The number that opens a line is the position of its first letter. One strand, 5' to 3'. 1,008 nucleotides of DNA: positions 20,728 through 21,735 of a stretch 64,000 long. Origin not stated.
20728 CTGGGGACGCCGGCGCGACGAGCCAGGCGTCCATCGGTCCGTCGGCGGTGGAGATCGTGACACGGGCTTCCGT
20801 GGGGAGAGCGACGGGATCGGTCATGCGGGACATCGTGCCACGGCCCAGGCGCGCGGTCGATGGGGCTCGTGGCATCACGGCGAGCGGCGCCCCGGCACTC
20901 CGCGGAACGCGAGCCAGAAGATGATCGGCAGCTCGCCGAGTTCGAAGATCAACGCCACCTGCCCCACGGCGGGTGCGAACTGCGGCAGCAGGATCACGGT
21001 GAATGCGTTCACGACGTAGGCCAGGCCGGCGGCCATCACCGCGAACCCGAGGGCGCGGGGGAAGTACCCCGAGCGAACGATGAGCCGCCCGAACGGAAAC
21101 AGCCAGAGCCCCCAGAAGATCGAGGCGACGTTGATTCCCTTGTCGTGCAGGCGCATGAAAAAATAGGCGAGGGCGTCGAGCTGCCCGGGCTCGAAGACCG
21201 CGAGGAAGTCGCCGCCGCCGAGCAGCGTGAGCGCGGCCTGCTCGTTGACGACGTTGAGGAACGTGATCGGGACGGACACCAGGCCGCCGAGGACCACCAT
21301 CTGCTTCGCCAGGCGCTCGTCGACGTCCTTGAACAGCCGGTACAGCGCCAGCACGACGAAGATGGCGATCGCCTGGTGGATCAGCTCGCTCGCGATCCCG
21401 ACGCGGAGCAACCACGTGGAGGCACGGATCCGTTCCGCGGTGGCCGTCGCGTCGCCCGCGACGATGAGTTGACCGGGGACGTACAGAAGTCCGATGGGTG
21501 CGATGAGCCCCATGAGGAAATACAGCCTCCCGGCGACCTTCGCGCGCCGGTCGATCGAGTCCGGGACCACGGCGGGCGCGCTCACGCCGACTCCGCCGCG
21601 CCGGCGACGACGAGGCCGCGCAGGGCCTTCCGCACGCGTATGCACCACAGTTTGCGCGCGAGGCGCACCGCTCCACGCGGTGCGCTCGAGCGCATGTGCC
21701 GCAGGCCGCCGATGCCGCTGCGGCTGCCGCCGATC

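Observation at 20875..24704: LytTR two-component system directly upstream of a small exported Cys-peptide/membrane/DUF4386 operon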

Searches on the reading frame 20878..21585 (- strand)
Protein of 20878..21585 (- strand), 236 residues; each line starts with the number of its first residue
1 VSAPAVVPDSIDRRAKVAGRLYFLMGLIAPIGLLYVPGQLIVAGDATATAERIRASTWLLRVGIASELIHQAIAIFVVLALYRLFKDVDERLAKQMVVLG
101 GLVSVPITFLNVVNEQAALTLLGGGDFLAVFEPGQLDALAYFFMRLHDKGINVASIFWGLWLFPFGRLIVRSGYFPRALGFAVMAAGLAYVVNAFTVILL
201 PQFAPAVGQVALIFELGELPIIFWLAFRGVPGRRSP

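Call 5: search_protein_families(library=pfam, proteins=[window:20878-21585:-], max_evalue=0.01)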
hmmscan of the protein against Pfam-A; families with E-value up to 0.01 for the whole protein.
window:20878-21585:- (236 aa): 1 family
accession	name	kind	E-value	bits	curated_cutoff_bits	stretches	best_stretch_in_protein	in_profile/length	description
PF14329.11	DUF4386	-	8.1e-43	147.2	27.6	1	17-229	1-210/210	Domain of unknown function (DUF4386)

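Call 6: search_protein_families(library=ncbifam, proteins=[window:20878-21585:-], max_evalue=0.01)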
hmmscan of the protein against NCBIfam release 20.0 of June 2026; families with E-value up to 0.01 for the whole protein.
window:20878-21585:- (236 aa): 0 families

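Call 8: find_related_loci(query=window:20878-21585:-, collection=genome_contigs, flank=7000)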
Query window:20878-21585:- (236 aa) in genome_contigs; peptide patterns used: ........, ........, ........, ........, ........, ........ (x = any residue, [..] = any of these).
599 stretches matched a pattern (row limit reached: there are more); 546 encode a relative of the query (tblastn E <= 1e-3); the best 80 are kept; 80 distinct loci.
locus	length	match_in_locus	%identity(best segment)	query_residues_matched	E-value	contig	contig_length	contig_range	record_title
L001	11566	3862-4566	96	1-235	4e-142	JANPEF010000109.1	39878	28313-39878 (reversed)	MAG: Candidatus Eisenbacteria bacterium isolate VAR_78_metabat_282 VAR_78_k141_747163, whole genome shotgun sequence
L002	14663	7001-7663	66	9-229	1e-93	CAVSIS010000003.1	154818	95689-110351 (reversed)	MAG: uncultured Acidobacteriota bacterium isolate MFD02416.bin.4.367 genome assembly, contig: contig_101630, whole genom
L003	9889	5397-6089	65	9-236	6e-92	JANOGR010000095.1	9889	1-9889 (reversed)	MAG: Ignavibacteriales bacterium isolate SOY_64_metabat_134 SOY_64_k141_4261060, whole genome shotgun sequence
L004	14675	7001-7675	63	9-236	1e-89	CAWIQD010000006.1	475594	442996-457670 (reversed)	MAG: uncultured Acidobacteriota bacterium isolate MFD01721.bin.1.17 genome assembly, contig: contig_14876, whole genome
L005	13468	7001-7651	65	9-225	1e-88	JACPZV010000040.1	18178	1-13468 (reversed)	MAG: Acidobacteria bacterium isolate NC_groundwater_899_Pr1_S-0.2um_65_15 Montesol18-Sp2_coassembly_scaffold_91456, whol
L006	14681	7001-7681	63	9-235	8e-88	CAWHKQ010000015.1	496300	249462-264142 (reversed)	MAG: uncultured Acidobacteriota bacterium isolate MFD02840.bin.2.120 genome assembly, contig: contig_8933, whole genome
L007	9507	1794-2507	61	1-235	6e-88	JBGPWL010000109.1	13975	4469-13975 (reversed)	MAG: Pyrinomonadaceae bacterium isolate OBJ1_062018_090_65 k141_3150360_length_13975_cov_19.0000, whole genome shotgun s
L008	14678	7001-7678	62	9-234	1e-87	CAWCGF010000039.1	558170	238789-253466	MAG: uncultured Acidobacteriota bacterium isolate MFD01275.bin.1.183 genome assembly, contig: contig_5943, whole genome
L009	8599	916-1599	61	6-232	4e-87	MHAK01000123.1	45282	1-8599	MAG: Ignavibacteria bacterium RIFCSPLOWO2_12_FULL_56_21 rifcsplowo2_12_scaffold_6937, whole genome shotgun sequence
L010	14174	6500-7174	61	9-233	8e-87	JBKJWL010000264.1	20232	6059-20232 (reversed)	MAG: Thermoanaerobaculia bacterium isolate swi_bin.135 k127_4201999, whole genome shotgun sequence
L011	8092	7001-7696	60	10-234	2e-85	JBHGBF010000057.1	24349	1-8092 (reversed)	MAG: Acidobacteriota bacterium isolate SBS.BIN.3 SBSBIN3_contig_57, whole genome shotgun sequence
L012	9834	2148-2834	59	9-234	2e-85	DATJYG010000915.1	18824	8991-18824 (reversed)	MAG TPA_asm: Polyangiaceae bacterium isolate SMAG_U15146 k141_795863, whole genome shotgun sequence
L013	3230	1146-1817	62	10-233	3e-86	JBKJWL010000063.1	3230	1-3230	MAG: Thermoanaerobaculia bacterium isolate swi_bin.135 k127_17657999, whole genome shotgun sequence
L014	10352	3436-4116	58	9-235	1e-84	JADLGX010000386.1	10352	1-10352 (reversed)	MAG: Candidatus Eisenbacteria bacterium isolate SJ457 c_000000743054, whole genome shotgun sequence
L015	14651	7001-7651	60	9-225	1e-84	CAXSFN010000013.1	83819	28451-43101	MAG: uncultured Chthoniobacterales bacterium isolate private_X4_metawrap_bin.1 genome assembly, contig: private_X4_metaw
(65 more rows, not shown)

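Call 51: find_homologous_proteins(query=window:20878-21582:-, max_evalue=1e-10)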
Query window:20878-21582:- (235 aa): 4187 proteins with E <= 1e-10 among 8000 candidates; the best 120 are listed.
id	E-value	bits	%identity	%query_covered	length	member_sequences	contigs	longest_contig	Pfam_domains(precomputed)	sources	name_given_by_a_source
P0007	3.2e-135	467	96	100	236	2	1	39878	PF14329.12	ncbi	-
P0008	5.2e-91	322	67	97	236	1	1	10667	PF14329.12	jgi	jgi:hypothetical protein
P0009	1.0e-90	322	67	97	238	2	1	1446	PF14329.12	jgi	-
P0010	1.0e-90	322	68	94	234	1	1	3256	PF14329.12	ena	-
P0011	2.9e-90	320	66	95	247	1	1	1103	PF14329.12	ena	-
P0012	8.8e-90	318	68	94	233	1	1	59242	PF14329.12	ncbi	-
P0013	2.1e-89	317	66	94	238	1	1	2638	PF14329.12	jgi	-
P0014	4.4e-89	316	65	96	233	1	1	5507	PF14329.12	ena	-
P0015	4.8e-89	316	65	96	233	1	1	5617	PF14329.12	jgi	-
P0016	7.0e-89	316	66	97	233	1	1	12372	PF14329.12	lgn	-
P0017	7.2e-89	316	66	97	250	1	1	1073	PF14329.12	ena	-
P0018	1.2e-88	315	64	96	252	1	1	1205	PF14329.12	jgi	jgi:hypothetical protein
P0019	1.7e-88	314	65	96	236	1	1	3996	PF14329.12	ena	-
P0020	1.7e-88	314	64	96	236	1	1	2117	PF14329.12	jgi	jgi:hypothetical protein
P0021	2.0e-88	314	66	95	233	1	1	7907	PF14329.12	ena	-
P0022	2.0e-88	314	66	97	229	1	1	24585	PF14329.12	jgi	jgi:hypothetical protein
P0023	2.1e-88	314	66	95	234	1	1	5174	PF14329.12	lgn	-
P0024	2.1e-88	314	65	95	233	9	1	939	PF14329.12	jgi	-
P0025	2.1e-88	314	67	96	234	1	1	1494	PF14329.12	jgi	jgi:Domain of unknown function (DUF4386)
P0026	2.6e-88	314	65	95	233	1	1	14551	PF14329.12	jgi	-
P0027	3.5e-88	313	66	95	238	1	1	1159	PF14329.12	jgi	jgi:uncharacterized protein DUF4386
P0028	3.7e-88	313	64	97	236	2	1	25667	PF14329.12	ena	-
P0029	3.9e-88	313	66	94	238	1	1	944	PF14329.12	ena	-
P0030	4.5e-88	313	67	97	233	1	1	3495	PF14329.12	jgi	jgi:hypothetical protein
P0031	6.7e-88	312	66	94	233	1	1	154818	PF14329.12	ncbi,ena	-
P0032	7.2e-88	312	68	94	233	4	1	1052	PF14329.12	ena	-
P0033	7.7e-88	312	64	96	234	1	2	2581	PF14329.12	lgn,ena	-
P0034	7.9e-88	312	66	95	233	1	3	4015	PF14329.12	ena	-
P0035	9.1e-88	312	65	96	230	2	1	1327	PF14329.12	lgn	-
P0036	1.0e-87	312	64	96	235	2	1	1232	PF14329.12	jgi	-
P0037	1.0e-87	312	65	96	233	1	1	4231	PF14329.12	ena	-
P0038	1.4e-87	311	65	96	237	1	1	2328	PF14329.12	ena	-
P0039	1.6e-87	311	66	94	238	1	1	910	PF14329.12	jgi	-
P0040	1.9e-87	311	67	95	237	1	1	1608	PF14329.12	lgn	-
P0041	2.9e-87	310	64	96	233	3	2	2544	PF14329.12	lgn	-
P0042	3.6e-87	310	65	97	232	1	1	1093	PF14329.12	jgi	jgi:hypothetical protein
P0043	3.8e-87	310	64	97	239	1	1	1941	PF14329.12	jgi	jgi:hypothetical protein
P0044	4.2e-87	310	65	97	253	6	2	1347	PF14329.12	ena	-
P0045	5.3e-87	309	66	96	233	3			PF14329.12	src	-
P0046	6.0e-87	309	65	96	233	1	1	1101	PF14329.12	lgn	-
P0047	6.5e-87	309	65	96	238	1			PF14329.12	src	-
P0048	7.0e-87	309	66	95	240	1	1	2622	PF14329.12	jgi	jgi:hypothetical protein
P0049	7.1e-87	309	64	94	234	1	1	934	PF14329.12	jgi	jgi:hypothetical protein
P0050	7.3e-87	309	64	97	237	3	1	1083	PF14329.12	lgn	-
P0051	1.1e-86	308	64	99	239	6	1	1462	PF14329.12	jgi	-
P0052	1.1e-86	308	64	96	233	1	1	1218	PF14329.12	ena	-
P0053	1.2e-86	308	64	98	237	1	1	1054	PF14329.12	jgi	jgi:hypothetical protein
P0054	1.3e-86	308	64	96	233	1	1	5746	PF14329.12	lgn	-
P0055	1.3e-86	308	66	97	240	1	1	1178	PF14329.12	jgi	jgi:hypothetical protein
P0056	1.5e-86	308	64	97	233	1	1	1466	PF14329.12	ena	-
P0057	1.7e-86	308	65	97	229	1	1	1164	PF14329.12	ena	-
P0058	1.7e-86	308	65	97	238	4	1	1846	PF14329.12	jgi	-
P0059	1.7e-86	308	63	96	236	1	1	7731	PF14329.12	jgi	jgi:Domain of unknown function (DUF4386)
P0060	1.8e-86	308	64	96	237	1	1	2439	PF14329.12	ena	-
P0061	1.9e-86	308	64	96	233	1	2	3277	PF14329.12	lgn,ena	-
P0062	2.0e-86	308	63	96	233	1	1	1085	PF14329.12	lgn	-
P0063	2.0e-86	308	63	97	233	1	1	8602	PF14329.12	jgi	jgi:hypothetical protein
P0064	2.0e-86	307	65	97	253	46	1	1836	PF14329.12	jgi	-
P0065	2.0e-86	307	64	96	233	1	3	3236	PF14329.12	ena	-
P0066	2.1e-86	307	64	96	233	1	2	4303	PF14329.12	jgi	jgi:hypothetical protein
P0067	2.2e-86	307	64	97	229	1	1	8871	PF14329.12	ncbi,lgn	-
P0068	2.2e-86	307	64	96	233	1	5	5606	PF14329.12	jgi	jgi:hypothetical protein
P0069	2.3e-86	307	63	97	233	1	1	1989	PF14329.12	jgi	-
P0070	2.8e-86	307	63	97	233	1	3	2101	PF14329.12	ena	-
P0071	2.9e-86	307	65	96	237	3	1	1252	PF14329.12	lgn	-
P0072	2.9e-86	307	65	95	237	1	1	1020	PF14329.12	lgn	-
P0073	3.1e-86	307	63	97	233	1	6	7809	PF14329.12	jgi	jgi:hypothetical protein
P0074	3.1e-86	307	64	97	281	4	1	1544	PF14329.12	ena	-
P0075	3.3e-86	307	64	97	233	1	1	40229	PF14329.12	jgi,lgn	jgi:hypothetical protein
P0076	3.4e-86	307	68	94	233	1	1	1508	PF14329.12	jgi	jgi:hypothetical protein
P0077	4.0e-86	307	63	97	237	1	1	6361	PF14329.12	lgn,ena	-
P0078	4.1e-86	306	65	97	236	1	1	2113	PF14329.12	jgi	jgi:hypothetical protein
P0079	4.5e-86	306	63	96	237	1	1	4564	PF14329.12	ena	-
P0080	4.7e-86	306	65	96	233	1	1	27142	PF14329.12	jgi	jgi:hypothetical protein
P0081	4.8e-86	306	63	97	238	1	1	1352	PF14329.12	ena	-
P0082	5.2e-86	306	64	97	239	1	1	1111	PF14329.12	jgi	jgi:hypothetical protein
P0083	5.6e-86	306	63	95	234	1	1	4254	PF14329.12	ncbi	-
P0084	5.6e-86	306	65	96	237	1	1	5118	PF14329.12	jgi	jgi:uncharacterized protein DUF4386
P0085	5.8e-86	306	63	97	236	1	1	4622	PF14329.12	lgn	-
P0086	6.2e-86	306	65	97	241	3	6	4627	PF14329.12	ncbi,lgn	-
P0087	7.0e-86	306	64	96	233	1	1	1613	PF14329.12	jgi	-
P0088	7.5e-86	306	65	96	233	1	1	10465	PF14329.12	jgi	jgi:hypothetical protein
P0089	7.5e-86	306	65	94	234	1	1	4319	PF14329.12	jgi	jgi:Domain of unknown function (DUF4386)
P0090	7.7e-86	306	64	97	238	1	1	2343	PF14329.12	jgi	-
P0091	7.9e-86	306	63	96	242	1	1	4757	PF14329.12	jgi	jgi:hypothetical protein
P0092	8.2e-86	305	64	96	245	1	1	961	PF14329.12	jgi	-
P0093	8.5e-86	305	67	97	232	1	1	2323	PF14329.12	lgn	-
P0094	9.4e-86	305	63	96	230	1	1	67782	PF14329.12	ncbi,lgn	-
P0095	9.6e-86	305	64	96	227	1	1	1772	PF14329.12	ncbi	-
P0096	9.8e-86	305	62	96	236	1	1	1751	PF14329.12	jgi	jgi:hypothetical protein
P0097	1.1e-85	305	63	97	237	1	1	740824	PF14329.12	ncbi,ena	-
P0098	1.1e-85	305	62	97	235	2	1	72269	PF14329.12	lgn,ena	-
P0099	1.2e-85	305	63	96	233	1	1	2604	PF14329.12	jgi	jgi:hypothetical protein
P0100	1.2e-85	305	64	97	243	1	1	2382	PF14329.12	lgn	-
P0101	1.4e-85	305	66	97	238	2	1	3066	PF14329.12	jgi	jgi:hypothetical protein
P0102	1.5e-85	305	66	95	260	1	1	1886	PF14329.12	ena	-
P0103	1.5e-85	305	64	96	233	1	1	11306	PF14329.12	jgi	jgi:hypothetical protein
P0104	1.5e-85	305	64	96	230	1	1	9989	PF14329.12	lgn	-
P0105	1.6e-85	305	64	96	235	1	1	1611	PF14329.12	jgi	jgi:hypothetical protein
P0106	1.6e-85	305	65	95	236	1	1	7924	PF14329.12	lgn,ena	-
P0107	1.7e-85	304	67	97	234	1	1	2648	PF14329.12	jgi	jgi:hypothetical protein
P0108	1.8e-85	304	63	96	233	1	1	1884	PF14329.12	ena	-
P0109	1.9e-85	304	68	94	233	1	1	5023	PF14329.12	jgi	jgi:hypothetical protein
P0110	1.9e-85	304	62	97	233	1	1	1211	PF14329.12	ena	-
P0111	2.1e-85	304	64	96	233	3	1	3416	PF14329.12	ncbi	-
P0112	2.4e-85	304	63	95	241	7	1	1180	PF14329.12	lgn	-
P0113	2.6e-85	304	65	96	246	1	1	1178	PF14329.12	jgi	jgi:hypothetical protein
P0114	2.6e-85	304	66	94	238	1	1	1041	PF14329.12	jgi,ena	-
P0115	3.0e-85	304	64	97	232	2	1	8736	PF14329.12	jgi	jgi:hypothetical protein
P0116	3.0e-85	304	64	96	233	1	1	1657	PF14329.12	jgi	-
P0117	3.3e-85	304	64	96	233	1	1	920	PF14329.12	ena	-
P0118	3.3e-85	304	63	97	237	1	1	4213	PF14329.12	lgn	-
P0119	3.3e-85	304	64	98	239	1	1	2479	PF14329.12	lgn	-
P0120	3.3e-85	304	66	94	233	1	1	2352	PF14329.12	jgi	-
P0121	3.4e-85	303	64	96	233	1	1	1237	PF14329.12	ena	-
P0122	3.5e-85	303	66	94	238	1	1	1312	PF14329.12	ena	-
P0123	3.6e-85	303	64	94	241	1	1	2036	PF14329.12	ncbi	-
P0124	3.7e-85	303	63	97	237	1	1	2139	PF14329.12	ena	-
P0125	3.7e-85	303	64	96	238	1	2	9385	PF14329.12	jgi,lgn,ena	-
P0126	3.9e-85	303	65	96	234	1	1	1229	PF14329.12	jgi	jgi:hypothetical protein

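Call 59: predict_structure(alignment_id=A3)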
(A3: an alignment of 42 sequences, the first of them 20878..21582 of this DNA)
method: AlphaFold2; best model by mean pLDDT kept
length: 235 residues; sequences in the alignment: 42
mean_pLDDT: 90.8   pTM: 0.84
mean pLDDT of the five models: 90.8, 90.3, 89.8, 76.8, 65.2
residues with pLDDT >= 90: 183; 70-90: 39; 50-70: 7; < 50: 6
segments of 3 or more residues with pLDDT < 50: 1-3, 233-235
pLDDT, mean of each block of 10 residues (from residue 1): 58 93 92 92 96 96 93 94 96 95 83 94 89 96 91 93 98 93 98 95 94 93 88 46
secondary structure, 60 per line:
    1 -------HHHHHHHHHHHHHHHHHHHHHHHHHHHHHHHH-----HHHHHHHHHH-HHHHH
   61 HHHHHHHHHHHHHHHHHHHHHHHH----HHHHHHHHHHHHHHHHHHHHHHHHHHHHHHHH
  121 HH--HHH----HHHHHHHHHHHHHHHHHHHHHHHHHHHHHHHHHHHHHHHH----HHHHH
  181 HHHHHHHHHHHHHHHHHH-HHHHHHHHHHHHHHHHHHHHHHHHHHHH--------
elements in order: H8-39 H45-54 H56-84 H89-122 H132-171 H176-198 H200-227

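Call 62: fold_search(model_id=the predicted structure, library=pdb)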
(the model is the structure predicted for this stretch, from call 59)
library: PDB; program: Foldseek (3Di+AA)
matches with E <= 10: 228; with E <= 0.001: 0
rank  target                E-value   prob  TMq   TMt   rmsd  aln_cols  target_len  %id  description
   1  3zx6_A                4.8e-01  0.33  0.26  0.21  45.5       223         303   15  Structure of Hamp(AF1503)-Tsr fusion - Hamp (A291V) mutant (released 2012-02-29)
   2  7sk8_A                6.3e-01  0.25  0.27  0.22  21.1       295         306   12  Cryo-EM structure of human ACKR3 in complex with CXCL12, a small molecule partial agonist CCX662, an extracellular Fab (released 2022-07-27)
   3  7sk6_A                8.1e-01  0.21  0.26  0.22  21.4       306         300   12  Cryo-EM structure of human ACKR3 in complex with chemokine N-terminal mutant CXCL12_LRHQ and an intracellular Fab (released 2022-07-27)
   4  6pe4_H                8.5e-01  0.23  0.17  0.23  12.9       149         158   15  Yeast Vo motor in complex with 1 VopQ molecule (released 2020-05-20)
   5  3zx6_B                8.5e-01  0.21  0.25  0.21  45.2       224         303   16  Structure of Hamp(AF1503)-Tsr fusion - Hamp (A291V) mutant (released 2012-02-29)
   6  6o7u_o                1.0e+00  0.23  0.18  0.24  13.2       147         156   16  Saccharomyces cerevisiae V-ATPase Stv1-VO (released 2019-04-03)
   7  6o7t_o                1.1e+00  0.21  0.18  0.25  15.8       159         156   16  Saccharomyces cerevisiae V-ATPase Vph1-VO (released 2019-04-03)
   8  2wcd_A                1.1e+00  0.20  0.26  0.22  32.9       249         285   11  Crystal structure of the assembled cytolysin A pore (released 2009-05-05)
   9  2bl2_A                1.2e+00  0.15  0.20  0.26  19.6       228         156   14  The membrane rotor of the V-type ATPase from Enterococcus hirae (released 2005-04-05)
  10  6c6l_D                1.2e+00  0.21  0.18  0.25  13.1       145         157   14  Yeast Vacuolar ATPase Vo in lipid nanodisc (released 2018-03-21)
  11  6xbw_c                1.4e+00  0.14  0.18  0.24  19.9       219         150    9  Cryo-EM structure of V-ATPase from bovine brain, state 1 (released 2020-08-19)
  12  4bem_J                1.5e+00  0.12  0.18  0.21  20.2       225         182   11  Crystal structure of the F-type ATP synthase c-ring from Acetobacterium woodii. (released 2014-03-26)
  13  5ghe                  1.5e+00  0.08  0.16  0.12  28.4       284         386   10  Crystal Structure of Bacillus thuringiensis Cry6Aa2 Protoxin (released 2016-08-03)
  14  6r1j_J                1.6e+00  0.08  0.16  0.15  34.2       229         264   16  Structure of the soluble AhlC triple head mutant of the tripartite alpha-pore forming toxin, AHL, from Aeromonas hydro (released 2019-07-10)
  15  7x8v_A                1.7e+00  0.41  0.29  0.35   9.2       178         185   15  Cooperative regulation of PBI1 and MAPKs controls WRKY45 transcription factor in rice immunity (released 2022-04-06)
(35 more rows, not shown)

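Call 63: search_protein_families(library=pfam, proteins=[L005:12276-12983:+], max_evalue=0.01)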
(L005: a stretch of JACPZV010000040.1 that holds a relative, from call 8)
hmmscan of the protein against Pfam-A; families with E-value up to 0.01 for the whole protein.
L005:12276-12983:+ (236 aa): 1 family
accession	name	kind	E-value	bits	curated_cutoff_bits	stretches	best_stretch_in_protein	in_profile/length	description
PF10067.14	DUF2306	-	6e-06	26.9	31.6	1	9-84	3-85/147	Predicted membrane protein (DUF2306)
